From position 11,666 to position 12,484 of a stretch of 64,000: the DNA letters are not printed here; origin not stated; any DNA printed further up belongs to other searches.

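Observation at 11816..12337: Phage-encoded type IV pilin-like protein inserted as a low-GC moron inside the tail gene cluster.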

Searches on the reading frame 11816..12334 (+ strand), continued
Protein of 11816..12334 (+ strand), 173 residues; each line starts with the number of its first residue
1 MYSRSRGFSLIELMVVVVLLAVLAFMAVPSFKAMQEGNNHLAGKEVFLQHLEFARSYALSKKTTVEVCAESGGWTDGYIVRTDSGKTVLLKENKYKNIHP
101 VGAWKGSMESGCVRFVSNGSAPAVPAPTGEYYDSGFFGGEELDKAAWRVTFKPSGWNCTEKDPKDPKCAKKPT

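Call 43: find_homologous_proteins(query=A1, max_evalue=0.001)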
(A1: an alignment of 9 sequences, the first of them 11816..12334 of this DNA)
Query A1 (9 sequences) (173 aa, profile of the alignment): 4217 proteins with E <= 0.001 among 8000 candidates; the best 120 are listed.
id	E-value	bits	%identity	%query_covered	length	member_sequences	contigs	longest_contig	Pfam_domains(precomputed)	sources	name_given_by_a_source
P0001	8.2e-68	246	99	100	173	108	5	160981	PF07963.18,PF12019.14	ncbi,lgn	ncbi:TPA: GspH/FimT family pseudopilin [Pseudomonas aeruginosa]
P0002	3.9e-65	237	77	100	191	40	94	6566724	PF07963.18,PF12019.14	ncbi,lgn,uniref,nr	ncbi:pilus assembly FimT family protein [Pseudomonas aeruginosa]|uniref:pilus assembly FimT family p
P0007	5.3e-59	217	33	72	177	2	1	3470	PF07963.18,PF12019.14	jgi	-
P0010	1.1e-56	210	31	68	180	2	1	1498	PF07963.18,PF12019.14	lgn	-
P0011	4.6e-56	208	34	51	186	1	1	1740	PF07963.18,PF12019.14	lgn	-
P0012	1.6e-54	203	39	43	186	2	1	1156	PF07963.18,PF12019.14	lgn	-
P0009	2.5e-51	192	35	55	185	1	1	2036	PF07963.18,PF12019.14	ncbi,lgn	-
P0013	1.6e-48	183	34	52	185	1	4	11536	PF07963.18,PF12019.14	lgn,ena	-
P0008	3.9e-47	179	32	75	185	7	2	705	PF12019.14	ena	-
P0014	2.7e-39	153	36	58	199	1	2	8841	PF07963.18,PF12019.14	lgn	-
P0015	1.5e-38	151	40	43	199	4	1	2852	PF07963.18,PF12019.14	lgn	-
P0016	5.9e-36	142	39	44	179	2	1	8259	PF07963.18,PF12019.14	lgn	-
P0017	8.6e-36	142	32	72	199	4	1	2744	PF07963.18,PF12019.14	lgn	-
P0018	1.1e-35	141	28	87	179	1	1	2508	PF07963.18,PF12019.14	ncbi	-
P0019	6.6e-35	139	37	44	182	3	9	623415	PF07963.18,PF12019.14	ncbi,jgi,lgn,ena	jgi:type IV fimbrial biogenesis protein FimT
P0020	4.0e-34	136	36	45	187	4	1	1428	PF07963.18,PF12019.14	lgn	-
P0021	4.6e-34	136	36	51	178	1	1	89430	PF07963.18,PF12019.14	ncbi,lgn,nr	ncbi:MAG: methylation [Herminiimonas sp.]|nr:methylation [Herminiimonas sp.]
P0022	4.1e-33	133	41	44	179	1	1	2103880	PF07963.18,PF12019.14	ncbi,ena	-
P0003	5.4e-33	132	95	55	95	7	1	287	PF12019.14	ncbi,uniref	ncbi:pilus assembly FimT family protein, partial [Pseudomonas aeruginosa]|uniref:pilus assembly FimT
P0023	5.3e-32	129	32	43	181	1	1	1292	PF12019.14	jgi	jgi:type IV fimbrial biogenesis protein FimT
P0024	1.3e-31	128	31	59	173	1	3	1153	PF07963.18,PF12019.14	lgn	-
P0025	1.9e-31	127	41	45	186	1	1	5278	PF07963.18,PF12019.14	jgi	jgi:type IV fimbrial biogenesis protein FimT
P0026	3.0e-31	127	33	57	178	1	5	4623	PF07963.18,PF12019.14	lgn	-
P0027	3.1e-31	127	36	47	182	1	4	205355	PF07963.18,PF12019.14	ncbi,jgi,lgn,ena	jgi:type IV fimbrial biogenesis protein FimT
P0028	4.7e-31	126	37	46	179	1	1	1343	PF07963.18,PF12019.14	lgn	-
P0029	1.1e-30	125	30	45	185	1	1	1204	PF07963.18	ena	-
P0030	1.4e-30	125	37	44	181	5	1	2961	PF07963.18,PF12019.14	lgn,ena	-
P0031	2.2e-30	124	35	51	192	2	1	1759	PF07963.18,PF12019.14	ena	-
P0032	2.7e-30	124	36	43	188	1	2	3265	PF12019.14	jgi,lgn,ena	-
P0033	3.5e-30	123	30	72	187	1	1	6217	PF07963.18,PF12019.14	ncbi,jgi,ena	jgi:type IV fimbrial biogenesis protein FimT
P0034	7.6e-30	122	33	45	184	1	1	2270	PF07963.18,PF12019.14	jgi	jgi:type IV fimbrial biogenesis protein FimT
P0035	8.2e-30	122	31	55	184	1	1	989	PF12019.14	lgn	-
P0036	1.0e-29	122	35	45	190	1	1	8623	PF07963.18,PF12019.14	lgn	-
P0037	1.1e-29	122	28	69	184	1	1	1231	PF07963.18,PF12019.14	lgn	-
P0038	1.2e-29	121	27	74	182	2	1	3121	PF07963.18,PF12019.14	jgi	jgi:type IV fimbrial biogenesis protein FimT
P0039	1.4e-29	121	36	50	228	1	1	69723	PF07963.18,PF12019.14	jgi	jgi:type IV fimbrial biogenesis protein FimT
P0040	1.8e-29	121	34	32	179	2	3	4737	PF07963.18,PF12019.14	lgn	-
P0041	1.8e-29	121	40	45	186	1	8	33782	PF07963.18,PF12019.14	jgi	jgi:type IV fimbrial biogenesis protein FimT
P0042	3.2e-29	120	36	51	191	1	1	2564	PF07963.18,PF12019.14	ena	-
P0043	3.9e-29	120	34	49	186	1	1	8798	PF12019.14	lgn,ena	-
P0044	4.0e-29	120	32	45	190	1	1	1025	PF12019.14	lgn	-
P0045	7.0e-29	119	33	45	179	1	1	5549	PF07963.18,PF12019.14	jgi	jgi:type IV fimbrial biogenesis protein FimT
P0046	2.8e-28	117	34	43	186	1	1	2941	PF07963.18,PF12019.14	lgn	-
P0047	2.9e-28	117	36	42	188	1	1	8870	PF12019.14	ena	-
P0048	6.6e-28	116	32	43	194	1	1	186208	PF07963.18,PF12019.14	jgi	jgi:type IV fimbrial biogenesis protein FimT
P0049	8.8e-28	115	28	45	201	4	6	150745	PF07963.18,PF12019.14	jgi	-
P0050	1.8e-27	114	43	50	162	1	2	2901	PF07963.18,PF12019.14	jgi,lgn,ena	-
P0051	2.9e-27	114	36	50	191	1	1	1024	PF07963.18,PF12019.14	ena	-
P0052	7.9e-27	112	33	51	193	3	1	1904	PF07963.18,PF12019.14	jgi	jgi:type IV fimbrial biogenesis protein FimT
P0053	9.8e-27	112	34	42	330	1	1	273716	PF07963.18,PF12019.14,PF16732.11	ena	-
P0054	1.4e-26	112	30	45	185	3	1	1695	PF07963.18,PF12019.14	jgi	jgi:type IV fimbrial biogenesis protein FimT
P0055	2.5e-26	111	37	43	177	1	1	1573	PF07963.18,PF12019.14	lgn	-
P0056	2.7e-26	111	33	43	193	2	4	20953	PF12019.14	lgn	-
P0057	3.6e-26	110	31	57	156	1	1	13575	PF07963.18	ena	-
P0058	4.8e-26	110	33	53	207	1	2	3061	PF07963.18,PF12019.14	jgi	jgi:type IV fimbrial biogenesis protein FimT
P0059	1.0e-25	109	32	46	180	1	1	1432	PF07963.18,PF12019.14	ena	-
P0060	1.2e-25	108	44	43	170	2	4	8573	PF07963.18,PF12019.14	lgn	-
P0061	1.2e-25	108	40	47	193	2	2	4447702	PF07963.18,PF12019.14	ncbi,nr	ncbi:GspH/FimT family pseudopilin [Rhodoferax fermentans]|nr:GspH/FimT family pseudopilin [Rhodofera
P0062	2.7e-25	107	33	49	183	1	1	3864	PF07963.18,PF12019.14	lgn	-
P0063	5.4e-25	106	44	40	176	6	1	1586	PF07963.18,PF12019.14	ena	-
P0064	8.7e-25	106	37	51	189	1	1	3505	PF07963.18,PF12019.14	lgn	-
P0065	1.0e-24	105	25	56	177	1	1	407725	PF07963.18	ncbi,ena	-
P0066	1.7e-24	105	38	78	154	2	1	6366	PF07963.18,PF12019.14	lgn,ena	-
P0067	2.5e-24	104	38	48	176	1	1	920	PF07963.18,PF12019.14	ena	-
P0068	2.8e-24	104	34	59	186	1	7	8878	PF07963.18,PF12019.14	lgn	-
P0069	2.9e-24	104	31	94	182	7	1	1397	PF07963.18,PF12019.14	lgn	-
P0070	3.5e-24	104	39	43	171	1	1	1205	PF07963.18,PF12019.14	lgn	-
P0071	3.7e-24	104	42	45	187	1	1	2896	PF07963.18,PF12019.14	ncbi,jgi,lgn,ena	-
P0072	5.4e-24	103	39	47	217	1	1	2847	PF07963.18,PF12019.14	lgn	-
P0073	6.4e-24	103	38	51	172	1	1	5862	PF07963.18,PF12019.14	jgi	jgi:type IV fimbrial biogenesis protein FimT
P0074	7.5e-24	103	35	51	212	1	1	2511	PF07963.18,PF12019.14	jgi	jgi:type IV fimbrial biogenesis protein FimT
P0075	9.5e-24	102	37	43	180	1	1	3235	PF07963.18,PF12019.14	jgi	jgi:type IV fimbrial biogenesis protein FimT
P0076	1.3e-23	102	34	37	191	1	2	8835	PF07963.18,PF12019.14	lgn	-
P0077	1.5e-23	102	36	43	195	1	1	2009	PF07963.18,PF12019.14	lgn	-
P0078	2.2e-23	101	38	48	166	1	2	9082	PF07963.18,PF12019.14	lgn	-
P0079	2.5e-23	101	43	35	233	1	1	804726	PF07963.18,PF12019.14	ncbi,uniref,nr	ncbi:GspH/FimT family pseudopilin [Variovorax terrae]|uniref:Type II secretion system protein H n=1 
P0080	2.8e-23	101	31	54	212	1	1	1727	PF07963.18,PF12019.14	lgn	-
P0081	3.0e-23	101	38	41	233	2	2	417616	PF07963.18,PF12019.14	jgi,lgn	-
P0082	4.0e-23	100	34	42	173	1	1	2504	PF07963.18,PF12019.14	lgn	-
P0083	4.9e-23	100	40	45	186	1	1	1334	PF12019.14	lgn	-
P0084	4.9e-23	100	45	45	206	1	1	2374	PF07963.18,PF12019.14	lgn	-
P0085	5.3e-23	100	41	43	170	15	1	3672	PF07963.18,PF12019.14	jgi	jgi:type IV fimbrial biogenesis protein FimT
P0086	5.7e-23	100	36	42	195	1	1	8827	PF07963.18,PF12019.14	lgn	-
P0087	7.6e-23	99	36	35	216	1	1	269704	PF07963.18,PF12019.14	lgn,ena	-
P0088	8.3e-23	99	40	46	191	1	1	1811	PF07963.18,PF12019.14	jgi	jgi:type IV fimbrial biogenesis protein FimT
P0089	1.2e-22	99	33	37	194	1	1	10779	PF07963.18,PF12019.14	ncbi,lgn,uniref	ncbi:MAG: GspH/FimT family pseudopilin [Collimonas sp.]|uniref:GspH/FimT family pseudopilin n=1 Tax=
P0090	1.2e-22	99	32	43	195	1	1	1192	PF07963.18,PF12019.14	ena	-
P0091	1.6e-22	98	37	46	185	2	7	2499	PF07963.18,PF12019.14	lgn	-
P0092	1.6e-22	98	31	90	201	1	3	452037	PF07963.18,PF12019.14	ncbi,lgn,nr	ncbi:MAG: GspH/FimT family pseudopilin [Rhodocyclales bacterium]|nr:GspH/FimT family pseudopilin [Rh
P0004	1.7e-22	98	86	44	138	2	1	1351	PF07963.18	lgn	-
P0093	1.8e-22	98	33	33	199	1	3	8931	PF07963.18,PF12019.14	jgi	jgi:type IV fimbrial biogenesis protein FimT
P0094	1.8e-22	98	40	47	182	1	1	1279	PF07963.18,PF12019.14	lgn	-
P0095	2.0e-22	98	43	39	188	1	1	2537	PF07963.18,PF12019.14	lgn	-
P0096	2.1e-22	98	38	37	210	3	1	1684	PF07963.18,PF12019.14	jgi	-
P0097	2.2e-22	98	38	42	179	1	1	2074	PF07963.18,PF12019.14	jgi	jgi:type IV fimbrial biogenesis protein FimT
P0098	2.2e-22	98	38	43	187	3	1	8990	PF07963.18,PF12019.14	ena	-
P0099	2.4e-22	98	38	35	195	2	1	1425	PF12019.14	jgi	-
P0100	2.6e-22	98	35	68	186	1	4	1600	PF07963.18,PF12019.14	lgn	-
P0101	2.7e-22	98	32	32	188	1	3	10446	PF07963.18,PF12019.14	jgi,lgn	-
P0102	2.7e-22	98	35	36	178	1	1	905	PF07963.18,PF12019.14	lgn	-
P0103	2.9e-22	97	29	97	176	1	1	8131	PF07963.18,PF12019.14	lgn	-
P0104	3.4e-22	97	33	45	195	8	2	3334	PF07963.18,PF12019.14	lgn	-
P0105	3.5e-22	97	61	16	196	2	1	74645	PF07963.18,PF12019.14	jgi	-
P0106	3.9e-22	97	35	49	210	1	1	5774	PF07963.18,PF12019.14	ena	-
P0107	4.3e-22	97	34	45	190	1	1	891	PF07963.18,PF12019.14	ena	-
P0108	4.3e-22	97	41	43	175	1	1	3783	PF07963.18,PF12019.14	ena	-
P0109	4.4e-22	97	39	46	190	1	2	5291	PF07963.18,PF12019.14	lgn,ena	-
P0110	4.8e-22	97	32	46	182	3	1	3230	PF07963.18,PF12019.14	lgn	-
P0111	5.1e-22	97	42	35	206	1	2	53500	PF07963.18,PF12019.14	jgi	jgi:type IV fimbrial biogenesis protein FimT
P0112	5.2e-22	97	38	35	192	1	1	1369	PF07963.18,PF12019.14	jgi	jgi:type IV fimbrial biogenesis protein FimT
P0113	5.3e-22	97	59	16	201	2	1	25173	PF07963.18,PF12019.14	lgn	-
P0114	5.4e-22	97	38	35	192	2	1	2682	PF07963.18,PF12019.14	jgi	jgi:type IV fimbrial biogenesis protein FimT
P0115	5.7e-22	97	29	36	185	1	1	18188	PF07963.18,PF12019.14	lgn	-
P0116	5.8e-22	96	34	48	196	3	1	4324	PF07963.18,PF12019.14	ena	-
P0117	6.2e-22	96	43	43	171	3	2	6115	PF07963.18,PF12019.14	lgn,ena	-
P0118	6.3e-22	96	42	47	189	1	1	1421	PF07963.18,PF12019.14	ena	-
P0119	6.5e-22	96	39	37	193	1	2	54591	PF07963.18,PF12019.14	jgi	jgi:type IV fimbrial biogenesis protein FimT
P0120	6.6e-22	96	35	36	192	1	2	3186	PF07963.18,PF12019.14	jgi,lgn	jgi:type IV fimbrial biogenesis protein FimT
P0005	6.9e-22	96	83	44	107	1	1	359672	PF07963.18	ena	-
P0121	6.9e-22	96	38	41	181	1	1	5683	PF07963.18,PF12019.14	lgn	-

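Call 55: predict_structure(alignment_id=A5)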
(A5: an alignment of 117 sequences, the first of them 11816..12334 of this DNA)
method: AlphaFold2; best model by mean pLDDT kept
length: 173 residues; sequences in the alignment: 117
mean_pLDDT: 72.5   pTM: 0.64
mean pLDDT of the five models: 72.5, 71.3, 71.0, 70.8, 70.1
residues with pLDDT >= 90: 42; 70-90: 60; 50-70: 44; < 50: 27
segments of 3 or more residues with pLDDT < 50: 104-109, 125-133, 162-173
pLDDT, mean of each block of 10 residues (from residue 1): 78 96 93 83 85 92 88 79 85 67 48 80 49 51 61 64 45 36
secondary structure, 60 per line:
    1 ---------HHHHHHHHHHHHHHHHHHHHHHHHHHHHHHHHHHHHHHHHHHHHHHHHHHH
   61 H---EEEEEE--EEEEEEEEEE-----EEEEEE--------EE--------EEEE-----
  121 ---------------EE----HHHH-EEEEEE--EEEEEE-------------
elements in order: H10-61 E65-70 E73-82 E88-93 E112-115 H142-145 E147-152 E155-160

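Call 57: fold_search(model_id=the predicted structure, library=pdb)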
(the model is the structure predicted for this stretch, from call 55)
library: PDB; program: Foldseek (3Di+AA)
matches with E <= 10: 313; with E <= 0.001: 4
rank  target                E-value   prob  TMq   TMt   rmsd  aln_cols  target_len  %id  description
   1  4ipu_C                2.6e-04  1.00  0.57  0.71   3.3       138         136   17  Crystal structure of Pseudomonas aeruginosa (strain: PAO1) type IV minor pilin FimU in space group P21 (released 2014-01-15)
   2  4ipu_D                3.3e-04  1.00  0.54  0.69   3.5       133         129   19  Crystal structure of Pseudomonas aeruginosa (strain: PAO1) type IV minor pilin FimU in space group P21 (released 2014-01-15)
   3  4ipu_A                6.8e-04  1.00  0.56  0.68   3.7       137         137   19  Crystal structure of Pseudomonas aeruginosa (strain: PAO1) type IV minor pilin FimU in space group P21 (released 2014-01-15)
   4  4ipu_B                8.6e-04  1.00  0.55  0.68   3.8       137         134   19  Crystal structure of Pseudomonas aeruginosa (strain: PAO1) type IV minor pilin FimU in space group P21 (released 2014-01-15)
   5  4ipv_B                5.9e-03  1.00  0.53  0.71   3.4       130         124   15  Crystal structure of Pseudomonas aeruginosa (strain: PAO1) type IV minor pilin FimU in space group P65 (released 2014-01-15)
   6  2qv8_B                7.1e-03  1.00  0.50  0.66   4.5       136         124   12  Structure of the minor pseudopilin EpsH from the Type 2 Secretion System of Vibrio cholerae (released 2008-02-26)
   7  4dq9_A                6.2e-02  0.97  0.46  0.52   8.0       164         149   13  Crystal structure of the minor pseudopilin EPSH from the type II secretion system of Vibrio cholerae (released 2013-03-13)
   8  9a1f_Q                1.1e-01  0.94  0.46  0.54   7.7       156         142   14  Integrative structure of the XcpGHIJK pseudo pilus filament model of a type II secretion system (released 2021-06-18)
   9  4dq9_B                2.2e-01  0.77  0.44  0.52  10.5       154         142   16  Crystal structure of the minor pseudopilin EPSH from the type II secretion system of Vibrio cholerae (released 2013-03-13)
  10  7qyi_MODEL_1_A        2.9e-01  0.90  0.43  0.57   4.6       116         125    9  Solution structure of the DNA-binding minor pilin FimT from Legionella pneumophila (released 2022-03-02)
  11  2qv8_A                3.5e-01  0.47  0.38  0.44   9.8       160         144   14  Structure of the minor pseudopilin EpsH from the Type 2 Secretion System of Vibrio cholerae (released 2008-02-26)
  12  1oqw_A                5.4e-01  0.28  0.35  0.40  11.2       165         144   19  Full-Length PAK Pilin from Pseudomonas aeruginosa (released 2003-06-03)
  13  7sgz_F                8.2e-01  0.07  0.21  0.15  13.4       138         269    7  Structure of the yeast Rad24-RFC loader bound to DNA and the closed 9-1-1 clamp (released 2022-03-23)
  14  8pjv                  8.7e-01  0.04  0.16  0.11  12.4       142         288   11  Crystal structure of the computationally designed SAKe6DR protein (released 2024-07-10)
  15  9ltw_B                1.0e+00  0.06  0.19  0.06  12.1       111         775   10  protein structure of DDB1-DDA1-DET1 (released 2026-01-28)
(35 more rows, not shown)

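Call 58: find_encoding_contigs(protein=P0002, flank=6000, max_places=4)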
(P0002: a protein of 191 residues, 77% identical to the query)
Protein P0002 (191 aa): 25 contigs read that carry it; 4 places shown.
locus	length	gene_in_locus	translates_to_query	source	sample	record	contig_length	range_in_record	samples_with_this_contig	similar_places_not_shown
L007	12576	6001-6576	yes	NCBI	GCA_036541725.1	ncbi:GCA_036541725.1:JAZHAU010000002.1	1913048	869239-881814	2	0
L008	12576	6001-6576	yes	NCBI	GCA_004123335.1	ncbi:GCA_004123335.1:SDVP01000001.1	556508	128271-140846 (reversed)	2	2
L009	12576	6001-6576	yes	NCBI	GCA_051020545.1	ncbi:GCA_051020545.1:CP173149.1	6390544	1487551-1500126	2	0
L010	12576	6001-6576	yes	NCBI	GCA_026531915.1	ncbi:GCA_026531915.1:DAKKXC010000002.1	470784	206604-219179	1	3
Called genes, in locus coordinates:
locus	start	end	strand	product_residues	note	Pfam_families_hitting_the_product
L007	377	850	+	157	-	-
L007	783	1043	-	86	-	-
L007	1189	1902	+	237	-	PF09669:Phage_pRha, PF03374:ANT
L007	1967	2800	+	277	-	PF13730:HTH_36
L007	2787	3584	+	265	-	-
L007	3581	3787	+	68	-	-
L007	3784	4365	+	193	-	PF05766:NinG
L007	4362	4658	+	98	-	-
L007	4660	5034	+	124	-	PF06530:Phage_antitermQ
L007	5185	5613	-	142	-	PF15970:HicB-like_2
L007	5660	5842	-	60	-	PF07927:HicA_toxin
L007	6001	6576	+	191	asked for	PF07963:N_methyl (weak), PF12019:GspH (weak)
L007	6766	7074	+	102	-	PF05106:Phage_holin_3_1, PF16083:Phage_holin_3_3 (weak)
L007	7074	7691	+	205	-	PF00182:Glyco_hydro_19 (faint)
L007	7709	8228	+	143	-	-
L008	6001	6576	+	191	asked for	PF07963:N_methyl (weak), PF12019:GspH (weak)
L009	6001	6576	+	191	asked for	PF07963:N_methyl (weak), PF12019:GspH (weak)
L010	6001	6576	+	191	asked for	PF07963:N_methyl (weak), PF12019:GspH (weak)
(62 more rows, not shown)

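Call 63: search_dna_similar(query=P0002, collection=phages, mode=protein, max_rows=30, max_evalue=1e-20)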
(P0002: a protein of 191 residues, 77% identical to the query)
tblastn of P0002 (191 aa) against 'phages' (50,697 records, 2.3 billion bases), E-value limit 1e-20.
Records with a match: 4; places in all: 4; records where one place covers at least 80% of the query: 4.
Best place of each record, by identity: 60-80% 4.
By first word of the organism name: Pseudomonas 4.
By host as written in the record: Pseudomonas aeruginosa 3; Pseudomonas aeruginosa LRJ32 1.
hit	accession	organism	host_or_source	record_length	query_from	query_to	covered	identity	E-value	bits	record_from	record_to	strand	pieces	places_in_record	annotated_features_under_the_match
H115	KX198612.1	Pseudomonas phage MD8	Pseudomonas aeruginosa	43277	17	191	92%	76.6%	5e-76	253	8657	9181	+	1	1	PAK pilin-like protein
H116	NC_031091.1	Pseudomonas phage MD8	Pseudomonas aeruginosa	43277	17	191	92%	76.6%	5e-76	253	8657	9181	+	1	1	PAK pilin-like protein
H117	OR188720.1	Pseudomonas phage LPPA33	Pseudomonas aeruginosa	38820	17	191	92%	76.0%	3e-75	250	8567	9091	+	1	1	hypothetical protein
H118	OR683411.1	Pseudomonas phage Solano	Pseudomonas aeruginosa LRJ32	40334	17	191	92%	76.0%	3e-75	250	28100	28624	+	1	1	pilin-like superfamily protein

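Call 68: search_protein_families(library=padloc, proteins=[window:11816-12334:+], max_evalue=0.1)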
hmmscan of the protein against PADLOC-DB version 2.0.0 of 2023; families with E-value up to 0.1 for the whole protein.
window:11816-12334:+ (173 aa): 0 families

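Call 76: fold_search(model_id=the predicted structure, library=viral)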
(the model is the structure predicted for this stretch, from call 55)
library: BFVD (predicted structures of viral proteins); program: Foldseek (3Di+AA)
matches with E <= 10: 217; with E <= 0.001: 0
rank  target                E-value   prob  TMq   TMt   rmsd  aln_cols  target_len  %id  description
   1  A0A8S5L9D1            5.4e-02  0.41  0.22  0.06  26.4       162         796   13  Uncharacterized protein [Myoviridae sp. ctPuP5]
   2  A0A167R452            3.3e-01  0.14  0.22  0.16  11.8       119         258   11  Proliferating cell nuclear antigen [Powai lake megavirus]
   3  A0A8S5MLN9            3.5e-01  0.05  0.12  0.08  20.5       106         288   14  Uncharacterized protein [Podoviridae sp. ctlpi2]
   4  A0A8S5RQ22            4.2e-01  0.08  0.19  0.16  15.2       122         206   10  Uncharacterized protein [virus sp. ctrcb4]
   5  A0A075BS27            4.2e-01  0.05  0.16  0.15  16.5       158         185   16  Uncharacterized protein [Microcystis phage MaMV-DC]
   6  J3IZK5                5.3e-01  0.10  0.20  0.08  17.1       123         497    6  (no name in the UniProt tables at hand)
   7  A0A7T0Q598            5.3e-01  0.04  0.14  0.08  18.7       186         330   12  Uncharacterized protein [Streptomyces phage TurkishDelight]
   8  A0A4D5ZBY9            6.4e-01  0.06  0.16  0.11  12.8       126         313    9  Kelch-motif containing protein [Burkholderia phage BcepSaruman]
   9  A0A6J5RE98            6.8e-01  0.11  0.16  0.11  16.0       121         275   16  Uncharacterized protein [uncultured Caudovirales phage]
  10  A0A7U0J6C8            7.2e-01  0.02  0.11  0.06  16.4       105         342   13  (no name in the UniProt tables at hand)
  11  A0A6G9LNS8            7.6e-01  0.10  0.17  0.26  14.2       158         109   13  Uncharacterized protein [Enterococcus phage nattely]
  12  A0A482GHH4            7.6e-01  0.10  0.22  0.21  10.7       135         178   10  Putative sliding clamp [Escherichia phage vB_EcoM_G2469]
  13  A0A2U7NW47            8.6e-01  0.06  0.17  0.13  17.5       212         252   12  (no name in the UniProt tables at hand)
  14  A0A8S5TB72            9.2e-01  0.04  0.15  0.06  13.7       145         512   12  Portal protein [Myoviridae sp. ctiX384]
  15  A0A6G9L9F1            1.0e+00  0.13  0.26  0.22  11.1       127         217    8  PolIII beta-like processivity factor [Bacillus phage vB_BcM_Sam46]
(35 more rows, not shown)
